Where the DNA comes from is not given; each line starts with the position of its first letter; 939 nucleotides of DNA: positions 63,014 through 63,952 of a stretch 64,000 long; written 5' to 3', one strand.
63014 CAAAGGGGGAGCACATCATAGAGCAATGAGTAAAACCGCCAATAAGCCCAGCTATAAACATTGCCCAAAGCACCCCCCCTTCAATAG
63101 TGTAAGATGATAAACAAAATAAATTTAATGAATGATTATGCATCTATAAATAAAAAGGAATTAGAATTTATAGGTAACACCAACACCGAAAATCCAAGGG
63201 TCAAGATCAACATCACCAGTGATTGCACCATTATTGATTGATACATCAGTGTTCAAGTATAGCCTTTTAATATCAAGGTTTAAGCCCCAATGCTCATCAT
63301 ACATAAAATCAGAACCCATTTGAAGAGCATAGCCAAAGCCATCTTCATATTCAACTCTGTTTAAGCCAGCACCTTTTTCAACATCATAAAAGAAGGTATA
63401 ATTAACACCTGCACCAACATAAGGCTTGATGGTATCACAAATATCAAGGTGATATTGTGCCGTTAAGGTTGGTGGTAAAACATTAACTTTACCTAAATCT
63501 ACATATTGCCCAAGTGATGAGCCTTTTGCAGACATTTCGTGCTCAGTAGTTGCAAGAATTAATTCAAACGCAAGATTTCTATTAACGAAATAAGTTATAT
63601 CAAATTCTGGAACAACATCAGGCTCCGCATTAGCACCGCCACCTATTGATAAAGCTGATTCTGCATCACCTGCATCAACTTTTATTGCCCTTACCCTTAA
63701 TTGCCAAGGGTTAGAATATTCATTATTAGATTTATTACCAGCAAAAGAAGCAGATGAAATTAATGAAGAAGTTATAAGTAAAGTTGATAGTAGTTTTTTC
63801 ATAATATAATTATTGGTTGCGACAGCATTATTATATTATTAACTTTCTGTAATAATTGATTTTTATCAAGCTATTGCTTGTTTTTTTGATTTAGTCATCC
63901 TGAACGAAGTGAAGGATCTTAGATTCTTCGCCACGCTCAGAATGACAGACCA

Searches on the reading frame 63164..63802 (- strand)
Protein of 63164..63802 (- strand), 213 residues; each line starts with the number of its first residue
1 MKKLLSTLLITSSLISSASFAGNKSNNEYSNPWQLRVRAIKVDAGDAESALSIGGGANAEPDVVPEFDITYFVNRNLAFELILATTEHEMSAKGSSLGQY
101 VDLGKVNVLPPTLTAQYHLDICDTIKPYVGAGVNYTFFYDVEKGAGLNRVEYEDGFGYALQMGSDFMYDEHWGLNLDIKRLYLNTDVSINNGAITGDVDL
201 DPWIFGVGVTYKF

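Call 35: find_encoding_contigs(protein=window:63164-63802:-, flank=10000, max_places=2)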
Protein window:63164-63802:- (213 aa): 1 contig read that carries it; 1 place shown.
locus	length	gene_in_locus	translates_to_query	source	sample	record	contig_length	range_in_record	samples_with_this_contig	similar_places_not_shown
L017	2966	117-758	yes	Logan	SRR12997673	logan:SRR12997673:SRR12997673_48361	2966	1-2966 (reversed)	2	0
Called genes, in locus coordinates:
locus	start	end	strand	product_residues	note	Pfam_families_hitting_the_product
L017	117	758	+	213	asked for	PF13505:OMP_b-brl, PF03922:OmpW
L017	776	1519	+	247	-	PF02683:DsbD_TM, PF13386:DsbD_2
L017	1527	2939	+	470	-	PF00115:COX1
